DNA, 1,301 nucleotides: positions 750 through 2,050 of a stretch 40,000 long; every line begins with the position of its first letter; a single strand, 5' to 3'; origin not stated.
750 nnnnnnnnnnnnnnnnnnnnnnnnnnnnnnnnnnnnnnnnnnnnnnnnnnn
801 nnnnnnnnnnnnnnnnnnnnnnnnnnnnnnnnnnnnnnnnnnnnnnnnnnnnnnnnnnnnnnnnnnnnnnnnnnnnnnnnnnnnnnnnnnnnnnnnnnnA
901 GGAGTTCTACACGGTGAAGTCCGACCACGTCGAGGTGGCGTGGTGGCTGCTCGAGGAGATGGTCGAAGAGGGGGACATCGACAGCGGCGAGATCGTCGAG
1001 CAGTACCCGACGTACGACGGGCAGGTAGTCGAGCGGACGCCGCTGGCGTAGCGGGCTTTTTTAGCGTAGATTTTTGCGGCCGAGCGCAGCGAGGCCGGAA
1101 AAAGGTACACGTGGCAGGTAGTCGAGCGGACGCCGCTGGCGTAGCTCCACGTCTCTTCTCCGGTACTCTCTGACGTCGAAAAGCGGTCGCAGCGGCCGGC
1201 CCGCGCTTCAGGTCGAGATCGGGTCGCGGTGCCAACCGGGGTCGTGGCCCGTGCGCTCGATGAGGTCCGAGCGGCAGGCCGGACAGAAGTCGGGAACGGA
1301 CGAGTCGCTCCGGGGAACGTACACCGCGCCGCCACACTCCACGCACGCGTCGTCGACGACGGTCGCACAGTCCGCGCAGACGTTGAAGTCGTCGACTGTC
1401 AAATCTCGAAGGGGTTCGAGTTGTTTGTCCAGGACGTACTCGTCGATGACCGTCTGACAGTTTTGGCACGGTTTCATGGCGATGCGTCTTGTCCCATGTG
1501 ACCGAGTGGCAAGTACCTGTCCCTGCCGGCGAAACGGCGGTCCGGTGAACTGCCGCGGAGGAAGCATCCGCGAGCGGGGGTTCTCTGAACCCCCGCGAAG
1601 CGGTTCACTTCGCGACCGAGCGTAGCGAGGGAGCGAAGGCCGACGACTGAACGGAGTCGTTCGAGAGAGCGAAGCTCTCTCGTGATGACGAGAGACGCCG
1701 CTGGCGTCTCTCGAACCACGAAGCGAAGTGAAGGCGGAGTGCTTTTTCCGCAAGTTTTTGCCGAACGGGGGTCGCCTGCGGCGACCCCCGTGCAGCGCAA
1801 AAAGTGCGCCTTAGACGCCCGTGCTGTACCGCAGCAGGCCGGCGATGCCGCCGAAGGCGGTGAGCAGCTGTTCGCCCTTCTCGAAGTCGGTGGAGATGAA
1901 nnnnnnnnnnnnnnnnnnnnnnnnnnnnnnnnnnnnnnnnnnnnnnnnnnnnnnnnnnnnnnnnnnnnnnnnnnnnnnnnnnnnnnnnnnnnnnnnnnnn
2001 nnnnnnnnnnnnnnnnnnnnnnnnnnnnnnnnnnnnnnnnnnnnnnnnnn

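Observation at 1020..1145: Perfect 33-bp direct repeat copies a gene's last nine codons plus stop on both sides of a 60-bp T5/A5 hairpin cassette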

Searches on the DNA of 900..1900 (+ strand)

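Call 23: search_dna_similar(query=window:990-1160:+, collection=phages, mode=distant, max_evalue=1, max_rows=20)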
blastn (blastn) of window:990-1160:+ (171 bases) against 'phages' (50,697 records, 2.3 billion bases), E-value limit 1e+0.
No match.

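Call 27: search_rna_families(source=window, start=900, end=1900, threshold=evalue, max_evalue=10)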
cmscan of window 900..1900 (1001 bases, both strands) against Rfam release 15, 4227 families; matches with E-value up to 10: 2.
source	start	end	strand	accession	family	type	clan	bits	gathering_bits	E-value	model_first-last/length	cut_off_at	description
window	1249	1299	+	RF02966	DUF3268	Gene; sRNA;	-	17.8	65.3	1.1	25-79/121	no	DUF3268 RNA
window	1751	1900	+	RF04317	aceE-II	Cis-reg;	-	10.6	100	4.4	1-182/190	3'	aceE-II ncRNA motif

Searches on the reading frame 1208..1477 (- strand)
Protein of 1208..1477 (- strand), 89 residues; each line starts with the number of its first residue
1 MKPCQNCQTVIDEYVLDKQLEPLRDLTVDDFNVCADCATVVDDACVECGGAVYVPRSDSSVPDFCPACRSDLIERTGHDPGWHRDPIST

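Call 9: search_protein_families(library=pfam, proteins=[window:1208-1477:-])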
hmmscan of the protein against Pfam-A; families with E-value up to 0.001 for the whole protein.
window:1208-1477:- (89 aa): 2 families
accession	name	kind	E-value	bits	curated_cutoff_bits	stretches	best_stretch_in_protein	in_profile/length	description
PF24455.1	DUF7571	-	4.3e-53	178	27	1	1-88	1-88/89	Family of unknown function (DUF7571)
PF12773.13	DZR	-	0.00019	22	27.3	0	4-68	1-44/45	Double zinc ribbon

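Call 32: find_encoding_contigs(protein=window:1208-1477:-, flank=2500, max_places=10)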
Protein window:1208-1477:- (89 aa): 1 contig read that carries it; 1 place shown.
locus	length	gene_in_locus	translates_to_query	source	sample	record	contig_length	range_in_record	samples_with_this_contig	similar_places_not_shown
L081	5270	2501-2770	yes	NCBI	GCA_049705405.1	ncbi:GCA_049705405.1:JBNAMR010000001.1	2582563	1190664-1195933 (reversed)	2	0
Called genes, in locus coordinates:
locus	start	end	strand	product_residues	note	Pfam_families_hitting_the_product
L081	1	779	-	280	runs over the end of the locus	PF00142:Fer4_NifH (faint), PF01656:CbiA, PF02374:ArsA_ATPase (weak), PF09140:MipZ (weak), PF10609:ParA, PF13614:AAA_31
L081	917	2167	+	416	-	PF03463:eRF1_1, PF18854:baeRF_family10, PF03464:eRF1_2, PF18859:acVLRF1, PF03465:eRF1_3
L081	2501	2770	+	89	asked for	PF24455:DUF7571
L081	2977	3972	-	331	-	PF04055:Radical_SAM (weak), PF26257:DUF8061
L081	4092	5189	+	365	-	PF04123:DUF373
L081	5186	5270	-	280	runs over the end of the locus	PF00348:polyprenyl_synt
